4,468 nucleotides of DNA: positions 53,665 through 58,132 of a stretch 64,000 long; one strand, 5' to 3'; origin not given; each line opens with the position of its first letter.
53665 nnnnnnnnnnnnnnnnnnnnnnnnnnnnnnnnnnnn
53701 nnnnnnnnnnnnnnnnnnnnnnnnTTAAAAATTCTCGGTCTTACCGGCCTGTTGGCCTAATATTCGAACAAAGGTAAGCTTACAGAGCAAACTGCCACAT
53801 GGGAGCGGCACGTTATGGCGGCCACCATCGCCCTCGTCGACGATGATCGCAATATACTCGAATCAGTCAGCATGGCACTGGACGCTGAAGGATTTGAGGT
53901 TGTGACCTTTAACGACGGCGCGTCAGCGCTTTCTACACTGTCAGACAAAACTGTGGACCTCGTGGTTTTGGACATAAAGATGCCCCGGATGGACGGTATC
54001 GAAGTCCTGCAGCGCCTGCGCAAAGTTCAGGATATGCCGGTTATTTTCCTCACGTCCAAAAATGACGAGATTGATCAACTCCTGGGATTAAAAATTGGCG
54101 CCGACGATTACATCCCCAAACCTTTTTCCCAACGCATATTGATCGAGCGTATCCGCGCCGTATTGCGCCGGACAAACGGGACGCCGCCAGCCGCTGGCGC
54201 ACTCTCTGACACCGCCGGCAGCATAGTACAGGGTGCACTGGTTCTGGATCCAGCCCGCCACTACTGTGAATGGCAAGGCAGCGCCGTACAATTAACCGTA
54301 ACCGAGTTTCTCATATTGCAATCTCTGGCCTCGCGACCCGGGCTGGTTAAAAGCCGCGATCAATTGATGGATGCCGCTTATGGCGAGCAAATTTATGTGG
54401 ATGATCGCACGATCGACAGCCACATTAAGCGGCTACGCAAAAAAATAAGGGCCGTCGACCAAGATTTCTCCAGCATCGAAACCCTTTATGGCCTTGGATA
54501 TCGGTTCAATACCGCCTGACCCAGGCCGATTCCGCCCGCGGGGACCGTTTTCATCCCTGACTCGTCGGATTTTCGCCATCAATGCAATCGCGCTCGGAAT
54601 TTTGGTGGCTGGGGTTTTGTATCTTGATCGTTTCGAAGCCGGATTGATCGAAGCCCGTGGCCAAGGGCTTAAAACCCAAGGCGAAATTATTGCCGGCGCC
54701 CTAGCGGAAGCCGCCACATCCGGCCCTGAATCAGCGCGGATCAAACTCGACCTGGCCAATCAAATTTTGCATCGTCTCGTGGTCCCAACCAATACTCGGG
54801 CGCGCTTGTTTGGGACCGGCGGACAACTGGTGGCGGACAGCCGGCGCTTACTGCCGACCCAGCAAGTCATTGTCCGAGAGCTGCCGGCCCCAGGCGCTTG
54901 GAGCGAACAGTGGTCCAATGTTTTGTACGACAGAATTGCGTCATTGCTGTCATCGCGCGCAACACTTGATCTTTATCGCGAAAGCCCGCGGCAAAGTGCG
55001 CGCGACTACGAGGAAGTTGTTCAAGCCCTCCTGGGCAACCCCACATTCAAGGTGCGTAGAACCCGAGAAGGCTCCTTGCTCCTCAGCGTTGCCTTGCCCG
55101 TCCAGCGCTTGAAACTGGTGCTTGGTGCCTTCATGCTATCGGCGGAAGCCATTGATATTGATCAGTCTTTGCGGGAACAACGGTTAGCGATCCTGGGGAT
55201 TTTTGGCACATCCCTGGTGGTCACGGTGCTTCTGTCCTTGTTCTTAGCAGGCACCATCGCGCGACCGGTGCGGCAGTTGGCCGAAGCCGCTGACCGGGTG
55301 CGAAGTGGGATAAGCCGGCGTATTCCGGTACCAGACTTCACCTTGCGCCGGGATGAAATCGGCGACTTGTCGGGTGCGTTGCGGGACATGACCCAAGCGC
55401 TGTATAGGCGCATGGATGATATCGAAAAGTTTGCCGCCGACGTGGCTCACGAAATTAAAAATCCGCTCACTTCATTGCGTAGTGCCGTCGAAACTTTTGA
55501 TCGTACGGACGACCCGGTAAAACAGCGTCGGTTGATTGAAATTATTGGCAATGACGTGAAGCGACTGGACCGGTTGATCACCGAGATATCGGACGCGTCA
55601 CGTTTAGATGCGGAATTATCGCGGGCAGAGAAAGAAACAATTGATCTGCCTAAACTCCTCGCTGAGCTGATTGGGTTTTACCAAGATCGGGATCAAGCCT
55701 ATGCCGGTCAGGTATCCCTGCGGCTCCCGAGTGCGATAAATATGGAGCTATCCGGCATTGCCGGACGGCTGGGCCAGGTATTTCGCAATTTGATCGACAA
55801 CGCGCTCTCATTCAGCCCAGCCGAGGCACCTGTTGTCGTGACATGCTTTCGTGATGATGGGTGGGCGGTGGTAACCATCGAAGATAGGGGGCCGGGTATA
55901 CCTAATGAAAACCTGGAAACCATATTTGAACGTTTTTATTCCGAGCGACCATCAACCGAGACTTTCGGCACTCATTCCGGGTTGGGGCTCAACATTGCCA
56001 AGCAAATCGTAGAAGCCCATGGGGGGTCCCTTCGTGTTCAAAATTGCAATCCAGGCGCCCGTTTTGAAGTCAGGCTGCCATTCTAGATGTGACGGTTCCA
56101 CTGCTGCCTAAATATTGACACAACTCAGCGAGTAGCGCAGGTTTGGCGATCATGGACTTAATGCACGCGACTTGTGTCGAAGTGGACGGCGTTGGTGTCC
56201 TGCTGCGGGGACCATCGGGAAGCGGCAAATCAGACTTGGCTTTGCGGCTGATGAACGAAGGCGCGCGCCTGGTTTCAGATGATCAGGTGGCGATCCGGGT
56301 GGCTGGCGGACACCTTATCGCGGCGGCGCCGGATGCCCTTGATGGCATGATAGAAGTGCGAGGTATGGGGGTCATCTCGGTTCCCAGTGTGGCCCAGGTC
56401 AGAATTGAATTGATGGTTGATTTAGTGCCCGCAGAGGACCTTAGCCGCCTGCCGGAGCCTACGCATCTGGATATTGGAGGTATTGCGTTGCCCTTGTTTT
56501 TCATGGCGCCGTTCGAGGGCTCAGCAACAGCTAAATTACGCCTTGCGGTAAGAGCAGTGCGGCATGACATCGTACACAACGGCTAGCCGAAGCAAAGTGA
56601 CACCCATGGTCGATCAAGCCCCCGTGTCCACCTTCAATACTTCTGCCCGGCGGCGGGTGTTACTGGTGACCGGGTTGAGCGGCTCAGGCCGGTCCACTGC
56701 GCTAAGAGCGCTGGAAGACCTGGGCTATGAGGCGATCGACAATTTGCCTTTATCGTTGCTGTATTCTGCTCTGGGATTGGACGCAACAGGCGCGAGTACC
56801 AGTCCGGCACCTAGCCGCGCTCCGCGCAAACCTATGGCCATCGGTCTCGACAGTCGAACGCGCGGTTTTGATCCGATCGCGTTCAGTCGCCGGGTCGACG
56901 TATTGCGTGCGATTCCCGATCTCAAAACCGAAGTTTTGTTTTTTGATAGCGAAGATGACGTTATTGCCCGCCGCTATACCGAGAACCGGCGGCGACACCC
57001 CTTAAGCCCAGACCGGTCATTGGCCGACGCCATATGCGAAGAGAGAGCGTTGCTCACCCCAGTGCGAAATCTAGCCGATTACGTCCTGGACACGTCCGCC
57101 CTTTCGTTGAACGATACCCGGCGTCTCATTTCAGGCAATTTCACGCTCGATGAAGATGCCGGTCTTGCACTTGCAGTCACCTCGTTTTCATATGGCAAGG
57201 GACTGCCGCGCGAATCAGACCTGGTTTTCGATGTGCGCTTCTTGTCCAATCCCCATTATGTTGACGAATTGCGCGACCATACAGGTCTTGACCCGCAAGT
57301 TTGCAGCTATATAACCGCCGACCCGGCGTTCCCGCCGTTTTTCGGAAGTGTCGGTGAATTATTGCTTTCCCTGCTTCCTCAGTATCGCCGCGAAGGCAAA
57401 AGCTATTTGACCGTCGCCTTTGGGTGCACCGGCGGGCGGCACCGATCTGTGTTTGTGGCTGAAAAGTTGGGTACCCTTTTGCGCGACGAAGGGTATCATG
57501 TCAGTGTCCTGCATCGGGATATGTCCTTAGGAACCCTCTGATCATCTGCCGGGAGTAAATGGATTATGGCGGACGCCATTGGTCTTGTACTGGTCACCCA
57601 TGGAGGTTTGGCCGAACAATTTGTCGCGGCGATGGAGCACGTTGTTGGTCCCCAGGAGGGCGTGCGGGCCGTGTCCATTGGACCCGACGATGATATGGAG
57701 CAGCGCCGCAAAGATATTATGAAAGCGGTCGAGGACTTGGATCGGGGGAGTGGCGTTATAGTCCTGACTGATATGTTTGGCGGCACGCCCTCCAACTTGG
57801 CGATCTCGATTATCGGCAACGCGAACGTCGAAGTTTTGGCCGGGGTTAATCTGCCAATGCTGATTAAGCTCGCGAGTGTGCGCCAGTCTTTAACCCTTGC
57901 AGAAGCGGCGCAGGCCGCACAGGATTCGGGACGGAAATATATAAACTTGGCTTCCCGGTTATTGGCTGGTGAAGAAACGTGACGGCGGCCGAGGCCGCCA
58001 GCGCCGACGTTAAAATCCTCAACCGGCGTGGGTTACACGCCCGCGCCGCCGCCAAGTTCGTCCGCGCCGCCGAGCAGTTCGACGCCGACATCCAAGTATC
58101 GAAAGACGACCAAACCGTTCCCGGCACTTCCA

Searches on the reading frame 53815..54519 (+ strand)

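Call 55: search_protein_families(library=pfam, proteins=[window:53815-54519:+], max_evalue=0.00001)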
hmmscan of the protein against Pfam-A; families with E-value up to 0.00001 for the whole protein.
window:53815-54519:+ (234 aa): 2 families
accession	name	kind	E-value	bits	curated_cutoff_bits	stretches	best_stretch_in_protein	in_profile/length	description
PF00072.30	Response_reg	-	3.9e-30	104.7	30.2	1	5-114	1-111/111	Response regulator receiver domain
PF00486.34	Trans_reg_C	-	1.3e-22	80.1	26.2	1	156-231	2-77/77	Transcriptional regulatory protein, C terminal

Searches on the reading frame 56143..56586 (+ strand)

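Call 55: search_protein_families(library=pfam, proteins=[window:56143-56586:+], max_evalue=0.00001)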
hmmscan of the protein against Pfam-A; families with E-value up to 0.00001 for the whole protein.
window:56143-56586:+ (147 aa): 1 family
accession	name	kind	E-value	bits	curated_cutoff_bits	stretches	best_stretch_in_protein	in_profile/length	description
PF07475.17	Hpr_kinase_C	-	8.1e-23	81.2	33.3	1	4-94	6-104/171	HPr Serine kinase C-terminal domain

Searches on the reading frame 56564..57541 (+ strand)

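Call 55: search_protein_families(library=pfam, proteins=[window:56564-57541:+], max_evalue=0.00001)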
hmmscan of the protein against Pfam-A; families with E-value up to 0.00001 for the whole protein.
window:56564-57541:+ (325 aa): 2 families
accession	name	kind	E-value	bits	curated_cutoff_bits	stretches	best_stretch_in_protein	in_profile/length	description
PF22740.1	PapZ_C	-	3.3e-43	147.2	27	1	202-320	2-120/121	RapZ C-terminal domain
PF03668.21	RapZ-like_N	-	1.7e-34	119.3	25.4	1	32-193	3-154/158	RapZ-like N-terminal domain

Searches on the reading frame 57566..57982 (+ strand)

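Call 55: search_protein_families(library=pfam, proteins=[window:57566-57982:+], max_evalue=0.00001)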
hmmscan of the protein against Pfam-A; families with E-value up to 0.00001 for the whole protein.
window:57566-57982:+ (138 aa): 1 family
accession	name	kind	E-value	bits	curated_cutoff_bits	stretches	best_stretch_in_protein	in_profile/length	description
PF03610.21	EIIA-man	-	8.1e-31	107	21.4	1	6-118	1-115/116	PTS system fructose IIA component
